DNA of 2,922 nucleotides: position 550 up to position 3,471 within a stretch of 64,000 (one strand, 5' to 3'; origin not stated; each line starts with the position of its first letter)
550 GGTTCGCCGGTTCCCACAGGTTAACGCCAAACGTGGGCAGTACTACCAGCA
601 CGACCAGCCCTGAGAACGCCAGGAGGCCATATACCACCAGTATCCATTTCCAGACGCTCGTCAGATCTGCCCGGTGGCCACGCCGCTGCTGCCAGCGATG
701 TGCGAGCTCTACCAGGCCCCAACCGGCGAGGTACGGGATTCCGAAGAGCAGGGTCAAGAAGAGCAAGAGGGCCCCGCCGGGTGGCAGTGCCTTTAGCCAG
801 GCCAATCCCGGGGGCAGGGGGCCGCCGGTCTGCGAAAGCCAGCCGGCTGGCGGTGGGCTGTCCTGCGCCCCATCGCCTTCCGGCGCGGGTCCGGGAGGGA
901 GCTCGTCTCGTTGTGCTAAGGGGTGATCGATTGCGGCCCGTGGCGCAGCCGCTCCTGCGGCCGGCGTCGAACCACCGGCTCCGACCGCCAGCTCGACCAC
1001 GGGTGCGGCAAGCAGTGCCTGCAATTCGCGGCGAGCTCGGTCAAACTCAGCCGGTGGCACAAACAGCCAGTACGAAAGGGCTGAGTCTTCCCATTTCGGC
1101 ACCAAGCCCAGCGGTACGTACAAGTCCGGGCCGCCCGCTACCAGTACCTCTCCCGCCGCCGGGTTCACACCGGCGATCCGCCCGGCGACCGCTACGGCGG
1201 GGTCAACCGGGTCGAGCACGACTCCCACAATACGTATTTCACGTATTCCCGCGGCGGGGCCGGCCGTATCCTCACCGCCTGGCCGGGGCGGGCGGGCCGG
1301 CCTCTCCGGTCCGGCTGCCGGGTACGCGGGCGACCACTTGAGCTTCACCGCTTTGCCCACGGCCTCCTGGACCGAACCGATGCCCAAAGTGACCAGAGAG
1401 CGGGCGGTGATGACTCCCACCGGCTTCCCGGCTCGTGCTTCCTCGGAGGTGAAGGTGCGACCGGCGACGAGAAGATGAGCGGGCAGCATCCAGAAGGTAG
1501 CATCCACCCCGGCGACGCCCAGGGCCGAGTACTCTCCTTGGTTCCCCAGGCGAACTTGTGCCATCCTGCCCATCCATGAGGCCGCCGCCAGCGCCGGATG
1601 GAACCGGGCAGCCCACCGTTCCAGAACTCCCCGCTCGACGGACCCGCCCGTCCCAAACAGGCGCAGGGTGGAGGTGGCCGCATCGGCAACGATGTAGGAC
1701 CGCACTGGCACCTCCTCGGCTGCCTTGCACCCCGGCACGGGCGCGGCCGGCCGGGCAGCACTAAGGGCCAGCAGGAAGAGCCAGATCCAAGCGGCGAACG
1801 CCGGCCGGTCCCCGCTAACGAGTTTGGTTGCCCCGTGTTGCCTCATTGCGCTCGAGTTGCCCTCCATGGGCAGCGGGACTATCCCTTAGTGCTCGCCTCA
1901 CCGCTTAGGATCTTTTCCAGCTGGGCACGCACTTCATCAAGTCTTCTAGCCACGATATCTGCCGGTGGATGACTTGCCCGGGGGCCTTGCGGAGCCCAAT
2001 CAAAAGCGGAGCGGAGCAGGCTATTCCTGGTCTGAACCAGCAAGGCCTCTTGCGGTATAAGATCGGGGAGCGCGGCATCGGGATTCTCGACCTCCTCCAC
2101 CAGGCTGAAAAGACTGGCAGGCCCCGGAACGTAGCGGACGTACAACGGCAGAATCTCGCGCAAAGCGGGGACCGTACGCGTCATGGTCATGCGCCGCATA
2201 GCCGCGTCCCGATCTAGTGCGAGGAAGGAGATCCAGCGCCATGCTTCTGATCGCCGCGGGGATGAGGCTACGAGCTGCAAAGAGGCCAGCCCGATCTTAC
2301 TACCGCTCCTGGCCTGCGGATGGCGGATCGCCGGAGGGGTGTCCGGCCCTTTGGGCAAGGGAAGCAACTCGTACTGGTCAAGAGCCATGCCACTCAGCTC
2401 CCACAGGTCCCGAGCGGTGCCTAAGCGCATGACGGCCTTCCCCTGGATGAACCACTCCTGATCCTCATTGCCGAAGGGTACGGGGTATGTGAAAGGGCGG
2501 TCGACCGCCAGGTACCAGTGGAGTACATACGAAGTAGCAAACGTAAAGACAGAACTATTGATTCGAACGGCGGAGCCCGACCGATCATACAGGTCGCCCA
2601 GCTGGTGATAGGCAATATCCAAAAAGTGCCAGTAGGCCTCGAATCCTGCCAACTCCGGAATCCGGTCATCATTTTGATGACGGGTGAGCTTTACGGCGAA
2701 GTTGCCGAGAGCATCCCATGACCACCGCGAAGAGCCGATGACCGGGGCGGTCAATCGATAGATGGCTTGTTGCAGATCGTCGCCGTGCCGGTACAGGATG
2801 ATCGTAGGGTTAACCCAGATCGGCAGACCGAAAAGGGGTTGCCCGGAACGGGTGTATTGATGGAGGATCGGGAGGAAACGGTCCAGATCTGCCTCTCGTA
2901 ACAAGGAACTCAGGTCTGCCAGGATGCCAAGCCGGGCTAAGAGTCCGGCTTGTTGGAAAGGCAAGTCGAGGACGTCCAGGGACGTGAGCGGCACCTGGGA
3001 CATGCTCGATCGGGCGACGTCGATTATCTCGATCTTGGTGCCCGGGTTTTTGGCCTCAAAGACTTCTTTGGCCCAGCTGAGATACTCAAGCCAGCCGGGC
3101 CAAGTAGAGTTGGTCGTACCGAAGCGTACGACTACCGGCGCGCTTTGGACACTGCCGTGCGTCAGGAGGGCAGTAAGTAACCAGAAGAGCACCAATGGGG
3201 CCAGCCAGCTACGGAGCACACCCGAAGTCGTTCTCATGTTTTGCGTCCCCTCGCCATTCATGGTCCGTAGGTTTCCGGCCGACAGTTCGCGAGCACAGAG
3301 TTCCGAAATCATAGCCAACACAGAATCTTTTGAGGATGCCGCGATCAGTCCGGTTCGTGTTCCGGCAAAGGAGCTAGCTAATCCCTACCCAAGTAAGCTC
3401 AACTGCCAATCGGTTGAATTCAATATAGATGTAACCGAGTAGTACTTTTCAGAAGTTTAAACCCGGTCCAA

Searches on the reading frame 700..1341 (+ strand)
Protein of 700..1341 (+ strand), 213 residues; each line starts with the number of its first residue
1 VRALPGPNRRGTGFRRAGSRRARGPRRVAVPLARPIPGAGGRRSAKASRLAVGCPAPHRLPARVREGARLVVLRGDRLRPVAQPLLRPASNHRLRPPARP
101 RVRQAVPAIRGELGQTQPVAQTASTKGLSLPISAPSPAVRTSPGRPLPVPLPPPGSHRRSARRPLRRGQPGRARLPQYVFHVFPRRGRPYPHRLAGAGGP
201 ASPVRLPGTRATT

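Call 55: find_encoding_contigs(protein=window:700-1341:+, flank=10000, max_places=1)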
Protein window:700-1341:+ (213 aa): no gene with exactly this product is on record in the collection.

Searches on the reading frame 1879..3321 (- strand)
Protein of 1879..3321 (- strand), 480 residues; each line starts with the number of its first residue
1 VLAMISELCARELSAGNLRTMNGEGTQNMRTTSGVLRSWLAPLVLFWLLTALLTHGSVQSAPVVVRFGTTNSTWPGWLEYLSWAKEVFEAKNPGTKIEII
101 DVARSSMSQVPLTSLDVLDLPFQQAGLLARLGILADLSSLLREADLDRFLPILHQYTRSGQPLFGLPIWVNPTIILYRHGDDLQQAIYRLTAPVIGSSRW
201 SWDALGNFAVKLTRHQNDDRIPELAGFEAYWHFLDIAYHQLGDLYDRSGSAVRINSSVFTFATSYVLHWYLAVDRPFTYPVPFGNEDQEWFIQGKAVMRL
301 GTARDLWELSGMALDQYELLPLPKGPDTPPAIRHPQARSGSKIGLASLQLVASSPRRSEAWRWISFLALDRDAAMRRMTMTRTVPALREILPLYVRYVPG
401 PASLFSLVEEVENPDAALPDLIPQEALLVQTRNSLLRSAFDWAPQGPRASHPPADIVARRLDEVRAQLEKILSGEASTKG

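Call 57: find_encoding_contigs(protein=window:1879-3321:-, flank=10000, max_places=1)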
Protein window:1879-3321:- (480 aa): no gene with exactly this product is on record in the collection.
